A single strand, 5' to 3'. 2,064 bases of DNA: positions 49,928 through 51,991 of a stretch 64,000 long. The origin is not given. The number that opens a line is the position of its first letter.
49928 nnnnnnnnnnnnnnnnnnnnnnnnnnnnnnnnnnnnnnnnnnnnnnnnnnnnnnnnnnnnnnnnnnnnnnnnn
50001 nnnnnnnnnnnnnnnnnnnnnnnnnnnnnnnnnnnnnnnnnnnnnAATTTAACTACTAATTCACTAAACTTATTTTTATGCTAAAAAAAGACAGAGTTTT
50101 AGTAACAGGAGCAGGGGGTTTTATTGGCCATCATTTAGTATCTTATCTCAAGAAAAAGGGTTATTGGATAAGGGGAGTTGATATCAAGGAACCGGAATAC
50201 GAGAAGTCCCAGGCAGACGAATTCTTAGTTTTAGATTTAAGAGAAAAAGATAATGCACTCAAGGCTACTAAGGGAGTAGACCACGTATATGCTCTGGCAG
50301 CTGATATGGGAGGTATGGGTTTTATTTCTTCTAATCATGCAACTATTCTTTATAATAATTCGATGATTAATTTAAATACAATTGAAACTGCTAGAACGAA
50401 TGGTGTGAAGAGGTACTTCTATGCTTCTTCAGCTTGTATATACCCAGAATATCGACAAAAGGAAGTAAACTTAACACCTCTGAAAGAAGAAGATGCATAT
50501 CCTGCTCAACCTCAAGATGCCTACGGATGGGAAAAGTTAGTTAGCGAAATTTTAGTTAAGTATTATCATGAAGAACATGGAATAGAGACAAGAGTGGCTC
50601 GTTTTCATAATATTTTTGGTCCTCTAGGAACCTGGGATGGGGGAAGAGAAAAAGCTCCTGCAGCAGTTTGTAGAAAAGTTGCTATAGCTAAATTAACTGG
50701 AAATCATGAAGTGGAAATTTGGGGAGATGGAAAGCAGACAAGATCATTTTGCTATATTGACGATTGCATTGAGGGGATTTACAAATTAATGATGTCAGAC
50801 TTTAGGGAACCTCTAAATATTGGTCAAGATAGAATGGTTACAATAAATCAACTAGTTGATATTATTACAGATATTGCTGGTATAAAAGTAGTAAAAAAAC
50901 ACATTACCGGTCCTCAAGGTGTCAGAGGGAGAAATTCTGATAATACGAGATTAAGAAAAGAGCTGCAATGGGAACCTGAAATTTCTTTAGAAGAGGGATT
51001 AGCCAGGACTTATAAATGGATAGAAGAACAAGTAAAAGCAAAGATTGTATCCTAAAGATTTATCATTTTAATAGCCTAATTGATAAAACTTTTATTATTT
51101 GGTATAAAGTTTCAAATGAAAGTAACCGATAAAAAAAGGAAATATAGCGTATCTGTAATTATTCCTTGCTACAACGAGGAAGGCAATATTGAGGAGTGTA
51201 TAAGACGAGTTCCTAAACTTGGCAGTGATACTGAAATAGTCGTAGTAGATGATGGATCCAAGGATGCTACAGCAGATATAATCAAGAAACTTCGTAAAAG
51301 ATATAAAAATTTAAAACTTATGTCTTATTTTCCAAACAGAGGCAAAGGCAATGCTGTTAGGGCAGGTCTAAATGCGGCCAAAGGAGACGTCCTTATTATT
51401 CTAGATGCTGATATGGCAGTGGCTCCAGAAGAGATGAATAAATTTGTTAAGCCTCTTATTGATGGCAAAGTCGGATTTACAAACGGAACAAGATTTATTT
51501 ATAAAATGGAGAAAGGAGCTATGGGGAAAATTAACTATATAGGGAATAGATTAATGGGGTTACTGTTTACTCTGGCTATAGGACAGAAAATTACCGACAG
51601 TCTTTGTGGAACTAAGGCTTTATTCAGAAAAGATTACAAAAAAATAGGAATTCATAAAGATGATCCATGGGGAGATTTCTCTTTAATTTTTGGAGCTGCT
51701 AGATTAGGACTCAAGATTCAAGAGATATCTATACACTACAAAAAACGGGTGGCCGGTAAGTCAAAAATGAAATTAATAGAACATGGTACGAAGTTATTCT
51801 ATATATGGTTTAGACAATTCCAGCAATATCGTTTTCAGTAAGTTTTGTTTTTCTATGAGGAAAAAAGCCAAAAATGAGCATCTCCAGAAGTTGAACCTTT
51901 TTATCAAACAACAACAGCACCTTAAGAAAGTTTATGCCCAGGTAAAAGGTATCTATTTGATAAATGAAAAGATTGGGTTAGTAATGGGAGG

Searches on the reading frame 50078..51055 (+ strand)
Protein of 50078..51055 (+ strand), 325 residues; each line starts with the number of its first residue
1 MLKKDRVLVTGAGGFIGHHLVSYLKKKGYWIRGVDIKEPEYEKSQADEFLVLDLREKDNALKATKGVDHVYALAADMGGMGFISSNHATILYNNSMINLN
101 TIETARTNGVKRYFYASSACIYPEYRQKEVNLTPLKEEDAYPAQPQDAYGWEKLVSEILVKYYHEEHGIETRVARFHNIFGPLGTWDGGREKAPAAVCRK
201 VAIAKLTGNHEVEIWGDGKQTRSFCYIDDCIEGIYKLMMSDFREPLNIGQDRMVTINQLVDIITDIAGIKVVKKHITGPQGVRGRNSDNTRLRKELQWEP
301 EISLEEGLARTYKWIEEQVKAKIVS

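Call 69: search_protein_families(library=pfam, proteins=[window:50078-51055:+], max_evalue=0.0001)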
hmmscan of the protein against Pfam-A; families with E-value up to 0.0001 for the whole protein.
window:50078-51055:+ (325 aa): 7 families
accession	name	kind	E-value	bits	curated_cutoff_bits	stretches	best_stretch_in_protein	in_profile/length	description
PF01370.27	Epimerase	-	9.2e-47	159.9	20.9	1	7-249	1-240/240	NAD dependent epimerase/dehydratase family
PF16363.11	GDP_Man_Dehyd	-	5.1e-28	98.9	27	1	8-310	1-331/332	GDP-mannose 4,6 dehydratase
PF01073.25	3Beta_HSD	-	4e-13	49.5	22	1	8-181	1-183/280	3-beta hydroxysteroid dehydrogenase/isomerase family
PF13460.12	NAD_binding_10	-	2.6e-08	34.4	27.2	1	11-127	1-107/184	NAD(P)H-binding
PF05368.20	NmrA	-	5.1e-07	30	27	1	3-120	1-109/298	NmrA-like family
PF07993.18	NAD_binding_4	-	1.5e-06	28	20.1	0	62-181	84-209/258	Male sterility protein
PF02719.21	Polysacc_synt_2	-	1.7e-06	27.9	20.2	0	7-117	1-127/293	Polysaccharide biosynthesis protein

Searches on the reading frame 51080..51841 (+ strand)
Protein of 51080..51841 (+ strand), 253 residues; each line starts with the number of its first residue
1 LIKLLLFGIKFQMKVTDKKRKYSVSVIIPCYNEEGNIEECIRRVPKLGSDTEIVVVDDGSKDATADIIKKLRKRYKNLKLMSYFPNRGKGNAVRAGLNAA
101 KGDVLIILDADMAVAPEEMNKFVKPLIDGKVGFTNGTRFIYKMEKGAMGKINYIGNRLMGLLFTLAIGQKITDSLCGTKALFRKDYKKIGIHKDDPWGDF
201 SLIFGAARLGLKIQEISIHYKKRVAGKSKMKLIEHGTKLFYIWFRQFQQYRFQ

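Call 69: search_protein_families(library=pfam, proteins=[window:51080-51841:+], max_evalue=0.0001)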
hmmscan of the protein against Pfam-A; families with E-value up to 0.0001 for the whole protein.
window:51080-51841:+ (253 aa): 4 families
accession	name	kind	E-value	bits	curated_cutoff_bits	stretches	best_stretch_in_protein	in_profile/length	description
PF00535.33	Glycos_transf_2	-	1e-33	117.1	23.3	1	25-189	1-167/168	Glycosyl transferase family 2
PF13641.12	Glyco_tranf_2_3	-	7.6e-14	52.7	27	1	24-138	3-123/230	Glycosyltransferase like family 2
PF10111.15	Glyco_tranf_2_2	-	6.3e-10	39.4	27.3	1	25-124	1-104/276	Glycosyltransferase like family 2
PF13506.12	Glyco_transf_21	-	2.3e-06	27.6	21.7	1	89-151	18-79/174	Glycosyl transferase family 21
